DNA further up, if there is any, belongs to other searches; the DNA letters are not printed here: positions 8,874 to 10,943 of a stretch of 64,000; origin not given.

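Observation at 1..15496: Large uncharacterised catabolic cluster: Opp ABC + lone HyuA + two DUF917 + three hydantoin-type racemases + Xaa-Pro peptidase + Pro/Hyp racemase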

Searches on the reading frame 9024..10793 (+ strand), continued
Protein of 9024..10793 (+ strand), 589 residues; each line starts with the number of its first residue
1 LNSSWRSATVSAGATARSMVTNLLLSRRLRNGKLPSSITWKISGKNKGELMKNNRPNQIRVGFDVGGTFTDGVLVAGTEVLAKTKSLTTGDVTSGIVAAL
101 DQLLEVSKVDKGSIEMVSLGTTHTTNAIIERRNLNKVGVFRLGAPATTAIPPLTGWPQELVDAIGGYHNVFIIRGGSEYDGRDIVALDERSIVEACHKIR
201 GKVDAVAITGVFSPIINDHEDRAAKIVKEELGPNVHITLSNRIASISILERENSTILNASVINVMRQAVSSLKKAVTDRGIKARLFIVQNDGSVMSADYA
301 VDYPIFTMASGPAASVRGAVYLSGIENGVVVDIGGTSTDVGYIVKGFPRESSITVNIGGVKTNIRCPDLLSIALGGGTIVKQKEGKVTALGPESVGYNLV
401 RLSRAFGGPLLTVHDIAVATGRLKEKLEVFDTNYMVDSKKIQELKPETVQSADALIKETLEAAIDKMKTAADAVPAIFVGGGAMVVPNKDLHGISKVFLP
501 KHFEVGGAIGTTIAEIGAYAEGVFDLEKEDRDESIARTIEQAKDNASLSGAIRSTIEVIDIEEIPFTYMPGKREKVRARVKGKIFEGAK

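Call 61: search_protein_representatives(protein=window:9174-10793:+)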
Query: 539 residues. Proteins with E-value up to 0.001 (for the whole library): 10543; up to 1e-10: 5813; up to 1e-30: 1023. The best 150 are listed.
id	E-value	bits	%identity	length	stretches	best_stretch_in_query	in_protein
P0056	7.1e-243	823.1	72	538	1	6-534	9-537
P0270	1.8e-142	492.0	49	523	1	9-538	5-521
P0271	1.1e-132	459.7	46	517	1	20-534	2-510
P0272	2.4e-128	445.4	46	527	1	9-533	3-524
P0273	2.3e-127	442.1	45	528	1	9-533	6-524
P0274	4.1e-121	421.5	43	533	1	7-536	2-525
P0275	4.1e-120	418.2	42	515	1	10-532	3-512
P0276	7.4e-120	417.4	44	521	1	9-536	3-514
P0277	7.9e-120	417.3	70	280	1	8-284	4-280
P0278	5.3e-117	408.0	44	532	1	9-533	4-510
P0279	1.8e-116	406.2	44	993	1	8-534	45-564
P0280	4.3e-116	404.9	42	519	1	9-532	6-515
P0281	3.9e-115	401.8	42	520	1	11-534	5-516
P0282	1.4e-113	396.6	41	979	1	9-534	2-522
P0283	7.3e-113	394.3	42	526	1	5-532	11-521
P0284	2.6e-111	389.2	40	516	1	9-534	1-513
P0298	1.9e-95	336.9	38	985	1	8-526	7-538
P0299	7.9e-95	334.8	37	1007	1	10-532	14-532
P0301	1.2e-94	334.2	38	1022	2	121-532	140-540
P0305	2.8e-93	329.7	41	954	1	11-533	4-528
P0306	9.5e-93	327.9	41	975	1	9-532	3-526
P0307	6.0e-92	325.3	37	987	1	7-533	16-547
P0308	6.3e-92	325.2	39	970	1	5-524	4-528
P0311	1.1e-91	324.4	39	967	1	9-535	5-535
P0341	6.1e-85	302.2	38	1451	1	6-535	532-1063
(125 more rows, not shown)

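Call 62: search_protein_families(library=pfam, proteins=[P0279, P0282, P0298, P0299, P0301, P0305, P0306, P0307, P0308, P0311], max_evalue=0.00001)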
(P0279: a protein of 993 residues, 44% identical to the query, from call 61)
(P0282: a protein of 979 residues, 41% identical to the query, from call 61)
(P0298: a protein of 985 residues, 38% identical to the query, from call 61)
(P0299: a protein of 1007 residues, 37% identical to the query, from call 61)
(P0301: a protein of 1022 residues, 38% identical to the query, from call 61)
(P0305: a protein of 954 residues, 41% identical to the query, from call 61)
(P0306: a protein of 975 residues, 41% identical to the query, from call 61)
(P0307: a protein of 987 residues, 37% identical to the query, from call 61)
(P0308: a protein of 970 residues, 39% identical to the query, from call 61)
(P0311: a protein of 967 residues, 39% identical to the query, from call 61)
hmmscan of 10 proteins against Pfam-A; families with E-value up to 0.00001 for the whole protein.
P0279 (993 aa): 5 families
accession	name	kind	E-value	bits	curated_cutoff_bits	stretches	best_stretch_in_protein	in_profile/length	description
PF20906.3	S-Me-THD_C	-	4.4e-55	186.4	27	1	797-982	4-189/190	S-Me-THD-like, C-terminal domain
PF06032.18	S-Me-THD_N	-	1.7e-50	171.6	27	1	634-790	1-156/158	S-Me-THD-like, N-terminal domain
PF05378.19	Hydant_A_N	-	6.5e-41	140.4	25.2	1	47-216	1-175/176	Hydantoinase/oxoprolinase N-terminal region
PF01968.24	Hydantoinase_A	-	6e-39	134.4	22.9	1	234-409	1-176/291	Hydantoinase/oxoprolinase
PF01869.26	BcrAD_BadFG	-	7.2e-06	26.2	31.5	0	48-111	1-72/271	BadF/BadG/BcrA/BcrD ATPase family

P0282 (979 aa): 4 families
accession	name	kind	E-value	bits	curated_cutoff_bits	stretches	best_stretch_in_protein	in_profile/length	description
PF20906.3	S-Me-THD_C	-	8.4e-61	205.1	27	1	770-960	2-189/190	S-Me-THD-like, C-terminal domain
PF06032.18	S-Me-THD_N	-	1.3e-47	162.3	27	1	609-766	1-157/158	S-Me-THD-like, N-terminal domain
PF05378.19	Hydant_A_N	-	1e-29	104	25.2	1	3-172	1-175/176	Hydantoinase/oxoprolinase N-terminal region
PF01968.24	Hydantoinase_A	-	1.3e-25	90.7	22.9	1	192-364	1-170/291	Hydantoinase/oxoprolinase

P0298 (985 aa): 5 families
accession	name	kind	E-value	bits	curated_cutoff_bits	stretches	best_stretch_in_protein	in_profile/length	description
PF20906.3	S-Me-THD_C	-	1.1e-53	181.8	27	1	776-969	6-184/190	S-Me-THD-like, C-terminal domain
PF06032.18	S-Me-THD_N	-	2.8e-50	170.9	27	1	610-765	1-157/158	S-Me-THD-like, N-terminal domain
PF01968.24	Hydantoinase_A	-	1.2e-33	117.1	22.9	1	211-477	1-288/291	Hydantoinase/oxoprolinase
PF05378.19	Hydant_A_N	-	9.5e-27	94.3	25.2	1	10-187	2-174/176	Hydantoinase/oxoprolinase N-terminal region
PF13941.12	MutL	-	1.1e-06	28.1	27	0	10-62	2-55/450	MutL protein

P0299 (1007 aa): 4 families
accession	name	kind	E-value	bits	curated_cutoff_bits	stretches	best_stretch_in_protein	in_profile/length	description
PF20906.3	S-Me-THD_C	-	4.5e-62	209.2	27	1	807-997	2-190/190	S-Me-THD-like, C-terminal domain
PF06032.18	S-Me-THD_N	-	4.6e-46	157.2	27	2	731-801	85-155/158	S-Me-THD-like, N-terminal domain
PF05378.19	Hydant_A_N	-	2.7e-35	122.1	25.2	1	15-182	2-171/176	Hydantoinase/oxoprolinase N-terminal region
PF01968.24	Hydantoinase_A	-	4.2e-32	112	22.9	1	206-380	1-173/291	Hydantoinase/oxoprolinase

P0301 (1022 aa): 4 families
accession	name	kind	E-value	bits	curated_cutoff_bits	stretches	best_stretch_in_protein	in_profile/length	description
PF20906.3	S-Me-THD_C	-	6.9e-44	149.9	27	1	816-1003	2-184/190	S-Me-THD-like, C-terminal domain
PF06032.18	S-Me-THD_N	-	1.3e-41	142.7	27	2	739-811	84-156/158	S-Me-THD-like, N-terminal domain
PF01968.24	Hydantoinase_A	-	4.1e-34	118.6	22.9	1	220-389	1-173/291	Hydantoinase/oxoprolinase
PF05378.19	Hydant_A_N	-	9.9e-32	110.5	25.2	1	6-198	2-173/176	Hydantoinase/oxoprolinase N-terminal region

P0305 (954 aa): 4 families
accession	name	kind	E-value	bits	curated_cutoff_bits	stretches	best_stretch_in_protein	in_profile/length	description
PF20906.3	S-Me-THD_C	-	6.1e-51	172.9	27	1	768-953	4-184/190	S-Me-THD-like, C-terminal domain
PF06032.18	S-Me-THD_N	-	1.8e-47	161.8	27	1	600-760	2-157/158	S-Me-THD-like, N-terminal domain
PF01968.24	Hydantoinase_A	-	1.5e-36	126.6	22.9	1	204-377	1-176/291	Hydantoinase/oxoprolinase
PF05378.19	Hydant_A_N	-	9.2e-26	91.1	25.2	1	4-180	2-175/176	Hydantoinase/oxoprolinase N-terminal region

P0306 (975 aa): 5 families
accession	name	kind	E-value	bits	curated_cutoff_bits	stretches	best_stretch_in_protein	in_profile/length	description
PF20906.3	S-Me-THD_C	-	1.3e-61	207.7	27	1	770-959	5-190/190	S-Me-THD-like, C-terminal domain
PF06032.18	S-Me-THD_N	-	2e-49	168.1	27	1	607-763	1-157/158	S-Me-THD-like, N-terminal domain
PF05378.19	Hydant_A_N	-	3.1e-33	115.4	25.2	1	4-174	1-174/176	Hydantoinase/oxoprolinase N-terminal region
PF01968.24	Hydantoinase_A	-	3.1e-30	105.8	22.9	1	196-375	1-173/291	Hydantoinase/oxoprolinase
PF13941.12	MutL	-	2e-07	30.6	27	0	254-296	221-261/450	MutL protein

P0307 (987 aa): 4 families
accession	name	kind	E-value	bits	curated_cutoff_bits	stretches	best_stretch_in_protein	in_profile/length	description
PF20906.3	S-Me-THD_C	-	5.4e-65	218.7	27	1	786-972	5-190/190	S-Me-THD-like, C-terminal domain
PF06032.18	S-Me-THD_N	-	7.6e-56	189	27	1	622-779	2-157/158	S-Me-THD-like, N-terminal domain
PF05378.19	Hydant_A_N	-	1.5e-28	100.1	25.2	1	19-200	1-175/176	Hydantoinase/oxoprolinase N-terminal region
PF01968.24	Hydantoinase_A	-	3.1e-27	96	22.9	1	220-394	1-173/291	Hydantoinase/oxoprolinase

P0308 (970 aa): 5 families
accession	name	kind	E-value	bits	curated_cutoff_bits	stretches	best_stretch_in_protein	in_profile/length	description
PF20906.3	S-Me-THD_C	-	1e-55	188.5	27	1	760-953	4-190/190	S-Me-THD-like, C-terminal domain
PF06032.18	S-Me-THD_N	-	2e-49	168.1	27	1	598-751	2-156/158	S-Me-THD-like, N-terminal domain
PF01968.24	Hydantoinase_A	-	8e-32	111.1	22.9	1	207-377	1-173/291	Hydantoinase/oxoprolinase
PF05378.19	Hydant_A_N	-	1.8e-23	83.6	25.2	1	11-183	2-175/176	Hydantoinase/oxoprolinase N-terminal region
PF13941.12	MutL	-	1.8e-07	30.7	27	0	11-55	2-48/450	MutL protein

P0311 (967 aa): 5 families
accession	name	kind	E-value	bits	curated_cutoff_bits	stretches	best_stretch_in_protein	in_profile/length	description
PF20906.3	S-Me-THD_C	-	3.7e-58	196.4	27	1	765-951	6-190/190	S-Me-THD-like, C-terminal domain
PF06032.18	S-Me-THD_N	-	2.9e-47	161.1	27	1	598-757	1-157/158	S-Me-THD-like, N-terminal domain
PF01968.24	Hydantoinase_A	-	4.6e-36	125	22.9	1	206-383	1-173/291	Hydantoinase/oxoprolinase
PF05378.19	Hydant_A_N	-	3.6e-33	115.2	25.2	1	7-186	2-175/176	Hydantoinase/oxoprolinase N-terminal region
PF13941.12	MutL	-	5.1e-07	29.3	27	0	7-62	2-55/450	MutL protein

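Call 76: search_solved_structures(query=L085:18391-19545:+, max_evalue=1e-10)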
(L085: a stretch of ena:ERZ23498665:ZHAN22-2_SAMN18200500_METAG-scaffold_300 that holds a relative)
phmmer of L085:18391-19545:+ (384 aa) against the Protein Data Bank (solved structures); distinct sequences matched with E-value up to 1e-10: 25.
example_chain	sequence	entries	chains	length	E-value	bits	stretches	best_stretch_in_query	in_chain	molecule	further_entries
1y56_B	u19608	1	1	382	4.6e-57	196.9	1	5-379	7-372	sarcosine oxidase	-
1pj5_A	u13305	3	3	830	3.9e-23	85.2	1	6-232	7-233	N,N-dimethylglycine oxidase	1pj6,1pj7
3gsi_A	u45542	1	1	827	4.8e-23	84.9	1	6-232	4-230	N,N-dimethylglycine oxidase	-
7cyx_A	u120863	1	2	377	2.2e-22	82.7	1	3-356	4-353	Glycine oxidase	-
4ysh_A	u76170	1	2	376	1.7e-21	79.8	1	3-358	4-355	Glycine oxidase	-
5l46_A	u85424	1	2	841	9.8e-21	77.3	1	5-354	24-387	Dimethylglycine dehydrogenase, mitochondrial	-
4p9s_A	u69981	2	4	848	3.9e-20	75.3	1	5-353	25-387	Dimethylglycine dehydrogenase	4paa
4pab_A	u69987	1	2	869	1.2e-19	73.7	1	5-354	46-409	Dimethylglycine dehydrogenase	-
1ryi_A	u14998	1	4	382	8.4e-18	67.6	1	3-359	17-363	GLYCINE OXIDASE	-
3if9_A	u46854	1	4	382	9e-18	67.5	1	3-359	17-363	Glycine oxidase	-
9woz_A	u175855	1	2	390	9e-18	67.5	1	3-359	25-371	Glycine oxidase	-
1ng3_A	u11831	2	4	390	1.3e-17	67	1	3-359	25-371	Glycine oxidase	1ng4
3ada_B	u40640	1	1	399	3.1e-17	65.8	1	3-357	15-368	SARCOSINE OXIDASE BETA SUBUNIT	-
1vrq_B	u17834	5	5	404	3.2e-17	65.7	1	3-357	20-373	Sarcosine oxidase beta subunit | Subunit beta of sarcosine oxidase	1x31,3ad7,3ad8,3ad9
2gag_B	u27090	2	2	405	6.6e-17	64.7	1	3-357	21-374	heterotetrameric sarcosine oxidase beta-subunit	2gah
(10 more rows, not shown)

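Call 77: search_solved_structures(query=L085:16317-18398:+, max_evalue=1e-10)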
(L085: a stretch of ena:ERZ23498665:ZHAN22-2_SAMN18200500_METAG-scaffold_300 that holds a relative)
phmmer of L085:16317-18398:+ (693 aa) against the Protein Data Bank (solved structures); distinct sequences matched with E-value up to 1e-10: 3.
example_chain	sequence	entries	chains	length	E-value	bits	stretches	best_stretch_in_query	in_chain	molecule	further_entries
2gag_A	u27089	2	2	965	4.8e-22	81.4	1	11-395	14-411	heterotetrameric sarcosine oxidase alpha-subunit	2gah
1vrq_A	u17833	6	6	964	1.5e-20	76.5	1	13-376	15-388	Sarcosine oxidase alpha subunit | Subunit alpha of sarcosine oxidase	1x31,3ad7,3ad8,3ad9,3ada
1y56_A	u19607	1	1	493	5.9e-19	71.2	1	18-260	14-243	hypothetical protein PH1363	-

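Call 78: list_cluster_members(proteins=[P0279, P0282, P0298, P0299, P0305, P0306, P0270, P0271, P0274, P0341])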
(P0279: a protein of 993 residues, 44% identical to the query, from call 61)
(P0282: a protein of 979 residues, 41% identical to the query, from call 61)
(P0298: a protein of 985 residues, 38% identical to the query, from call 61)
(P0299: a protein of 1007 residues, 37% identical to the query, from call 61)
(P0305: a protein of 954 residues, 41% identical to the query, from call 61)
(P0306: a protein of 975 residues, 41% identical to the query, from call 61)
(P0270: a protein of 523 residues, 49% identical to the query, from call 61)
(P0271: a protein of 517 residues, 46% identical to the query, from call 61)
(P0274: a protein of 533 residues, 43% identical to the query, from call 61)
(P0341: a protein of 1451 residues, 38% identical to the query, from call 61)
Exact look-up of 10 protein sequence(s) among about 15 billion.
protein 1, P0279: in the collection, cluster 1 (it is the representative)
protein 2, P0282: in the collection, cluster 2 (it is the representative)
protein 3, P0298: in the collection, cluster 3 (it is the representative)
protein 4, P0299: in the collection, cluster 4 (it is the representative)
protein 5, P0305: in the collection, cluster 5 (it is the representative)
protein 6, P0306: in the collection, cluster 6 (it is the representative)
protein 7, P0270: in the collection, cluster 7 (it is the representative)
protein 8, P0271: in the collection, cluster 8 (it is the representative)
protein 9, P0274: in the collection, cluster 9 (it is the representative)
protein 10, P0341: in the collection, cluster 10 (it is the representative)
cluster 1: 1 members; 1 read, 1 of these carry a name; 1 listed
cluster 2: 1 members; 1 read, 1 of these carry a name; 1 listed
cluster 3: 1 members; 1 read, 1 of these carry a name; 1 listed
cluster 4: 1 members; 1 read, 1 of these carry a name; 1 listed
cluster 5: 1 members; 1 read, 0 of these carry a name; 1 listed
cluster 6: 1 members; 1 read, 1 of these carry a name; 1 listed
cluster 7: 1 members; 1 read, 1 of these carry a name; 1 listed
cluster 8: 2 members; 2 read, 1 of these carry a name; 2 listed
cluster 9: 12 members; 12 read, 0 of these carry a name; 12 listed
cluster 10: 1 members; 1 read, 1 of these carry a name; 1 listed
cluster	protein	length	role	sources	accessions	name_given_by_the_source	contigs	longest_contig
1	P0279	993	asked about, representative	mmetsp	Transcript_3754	Transcript_3754/g.5242 ORF Transcript_3754/g.5242 Transcript_3754/m.5242 type:complete ...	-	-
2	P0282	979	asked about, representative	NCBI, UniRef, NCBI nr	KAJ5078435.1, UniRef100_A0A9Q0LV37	hydantoinase [Anaeramoeba ignava] | Hydantoinase n=1 Tax=Anaeramoeba ignava TaxID=1746090 RepID=A0A9Q0LV37_ANAIG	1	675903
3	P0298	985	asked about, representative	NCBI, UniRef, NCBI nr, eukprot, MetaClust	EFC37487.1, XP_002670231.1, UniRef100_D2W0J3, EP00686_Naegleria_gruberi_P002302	hydantoinase/oxoprolinase [Naegleria gruberi] | Hydantoinase/oxoprolinase n=1 Tax=Naegleria gruberi TaxID=5762 RepID=D2W0J3_NAEGR | XP_002670231.1 hydantoinase/oxoprolinase [Naegleria gruberi strain NEG-M]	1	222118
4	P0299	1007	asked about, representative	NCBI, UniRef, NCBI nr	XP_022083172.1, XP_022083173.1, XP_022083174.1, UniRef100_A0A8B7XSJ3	uncharacterized protein LOC110975213 [Acanthaster planci] | Uncharacterized protein LOC110975213 n=1 Tax=Acanthaster planci TaxID=133434 ...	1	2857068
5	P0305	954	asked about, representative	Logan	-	-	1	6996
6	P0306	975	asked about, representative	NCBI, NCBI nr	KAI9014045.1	DUF917-domain-containing protein [Hyaloraphidium curvatum]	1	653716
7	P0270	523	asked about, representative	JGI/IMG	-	N-methylhydantoinase A/oxoprolinase/acetone carboxylase beta subunit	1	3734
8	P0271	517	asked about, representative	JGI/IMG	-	N-methylhydantoinase A/oxoprolinase/acetone carboxylase beta subunit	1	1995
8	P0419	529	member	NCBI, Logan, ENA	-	-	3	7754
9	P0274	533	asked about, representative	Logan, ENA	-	-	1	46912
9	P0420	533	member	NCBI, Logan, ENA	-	-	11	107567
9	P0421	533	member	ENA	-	-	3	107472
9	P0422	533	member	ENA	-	-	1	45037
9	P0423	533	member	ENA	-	-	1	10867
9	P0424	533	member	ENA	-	-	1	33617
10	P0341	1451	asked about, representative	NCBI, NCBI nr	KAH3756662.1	Hydantoin utilization protein A [Pelomyxa schiedti]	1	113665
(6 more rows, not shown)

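Call 83: find_encoding_contigs(protein=P0420, flank=8000, max_places=2)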
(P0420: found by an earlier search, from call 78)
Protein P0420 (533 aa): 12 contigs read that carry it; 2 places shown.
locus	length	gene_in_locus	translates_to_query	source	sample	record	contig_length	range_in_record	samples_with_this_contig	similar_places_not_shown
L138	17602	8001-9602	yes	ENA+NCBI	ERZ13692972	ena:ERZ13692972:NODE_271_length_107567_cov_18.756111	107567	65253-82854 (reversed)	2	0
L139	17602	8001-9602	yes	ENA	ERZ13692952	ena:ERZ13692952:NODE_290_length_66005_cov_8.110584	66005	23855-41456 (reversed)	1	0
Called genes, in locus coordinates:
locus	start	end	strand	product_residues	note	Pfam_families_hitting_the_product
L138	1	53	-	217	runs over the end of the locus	PF02163:Peptidase_M50 (weak)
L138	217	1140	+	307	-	PF07719:TPR_2 (faint), PF17874:TPR_MalT (faint)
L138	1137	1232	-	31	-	-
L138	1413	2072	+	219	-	PF08348:PAS_6, PF13309:HTH_22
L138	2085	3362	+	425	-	PF00291:PALP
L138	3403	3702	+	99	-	-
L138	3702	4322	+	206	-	PF01613:Flavin_Reduct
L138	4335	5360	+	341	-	PF00296:Bac_luciferase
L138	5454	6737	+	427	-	PF00158:Sigma54_activat, PF14532:Sigma54_activ_2, PF25601:AAA_lid_14, PF02954:HTH_8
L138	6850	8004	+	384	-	PF06032:S-Me-THD_N, PF20906:S-Me-THD_C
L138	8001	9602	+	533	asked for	PF05378:Hydant_A_N, PF13941:MutL (faint), PF01968:Hydantoinase_A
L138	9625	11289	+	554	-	PF00496:SBP_bac_5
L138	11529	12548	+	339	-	PF19300:BPD_transp_1_N, PF00528:BPD_transp_1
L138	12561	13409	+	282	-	PF00528:BPD_transp_1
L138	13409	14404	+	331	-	PF00005:ABC_tran, PF13304:AAA_21 (weak), PF08352:oligo_HPY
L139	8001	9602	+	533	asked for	PF05378:Hydant_A_N, PF13941:MutL (faint), PF01968:Hydantoinase_A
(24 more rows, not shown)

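Call 84: find_encoding_contigs(protein=P0272, flank=8000, max_places=1)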
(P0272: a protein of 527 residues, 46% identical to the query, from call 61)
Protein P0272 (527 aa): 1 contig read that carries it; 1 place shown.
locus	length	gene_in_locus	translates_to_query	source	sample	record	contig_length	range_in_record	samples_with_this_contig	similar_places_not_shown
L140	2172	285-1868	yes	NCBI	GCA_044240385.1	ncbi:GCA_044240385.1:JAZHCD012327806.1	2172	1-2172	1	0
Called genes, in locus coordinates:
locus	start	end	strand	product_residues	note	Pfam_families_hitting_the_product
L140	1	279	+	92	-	?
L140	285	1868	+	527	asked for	PF01869:BcrAD_BadFG (weak), PF05378:Hydant_A_N, PF13941:MutL (faint), PF01968:Hydantoinase_A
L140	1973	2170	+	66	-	?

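Call 85: find_encoding_contigs(protein=P0284, flank=8000, max_places=1)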
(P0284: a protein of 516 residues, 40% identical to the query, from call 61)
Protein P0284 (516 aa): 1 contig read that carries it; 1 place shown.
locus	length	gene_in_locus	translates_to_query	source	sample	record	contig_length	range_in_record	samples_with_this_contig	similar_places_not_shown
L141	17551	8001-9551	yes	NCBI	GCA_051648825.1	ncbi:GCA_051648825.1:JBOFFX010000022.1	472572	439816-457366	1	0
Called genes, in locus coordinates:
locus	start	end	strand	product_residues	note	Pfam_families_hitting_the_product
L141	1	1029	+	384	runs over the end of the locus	PF00266:Aminotran_5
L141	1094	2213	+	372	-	PF03462:PCRF, PF00472:RF-1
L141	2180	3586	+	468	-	PF08308:PEGA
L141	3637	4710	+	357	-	PF10502:Peptidase_S26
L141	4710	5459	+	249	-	PF10502:Peptidase_S26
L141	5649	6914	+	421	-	PF02133:Transp_cyt_pur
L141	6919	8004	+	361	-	PF06032:S-Me-THD_N, PF20906:S-Me-THD_C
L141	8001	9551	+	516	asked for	PF05378:Hydant_A_N, PF01968:Hydantoinase_A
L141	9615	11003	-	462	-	PF00365:PFK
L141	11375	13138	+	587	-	PF01321:Creatinase_N, PF16189:Creatinase_N_2, PF00557:Peptidase_M24, PF16188:Peptidase_M24_C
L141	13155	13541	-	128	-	PF13560:HTH_31, PF01381:HTH_3, PF12844:HTH_19 (weak)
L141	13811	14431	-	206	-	PF00163:Ribosomal_S4, PF01479:S4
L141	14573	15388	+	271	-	PF00756:Esterase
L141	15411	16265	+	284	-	PF00350:Dynamin_N (faint), PF01926:MMR_HSR1, PF02421:FeoB_N, PF07650:KH_2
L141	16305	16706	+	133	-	PF10135:Rod-binding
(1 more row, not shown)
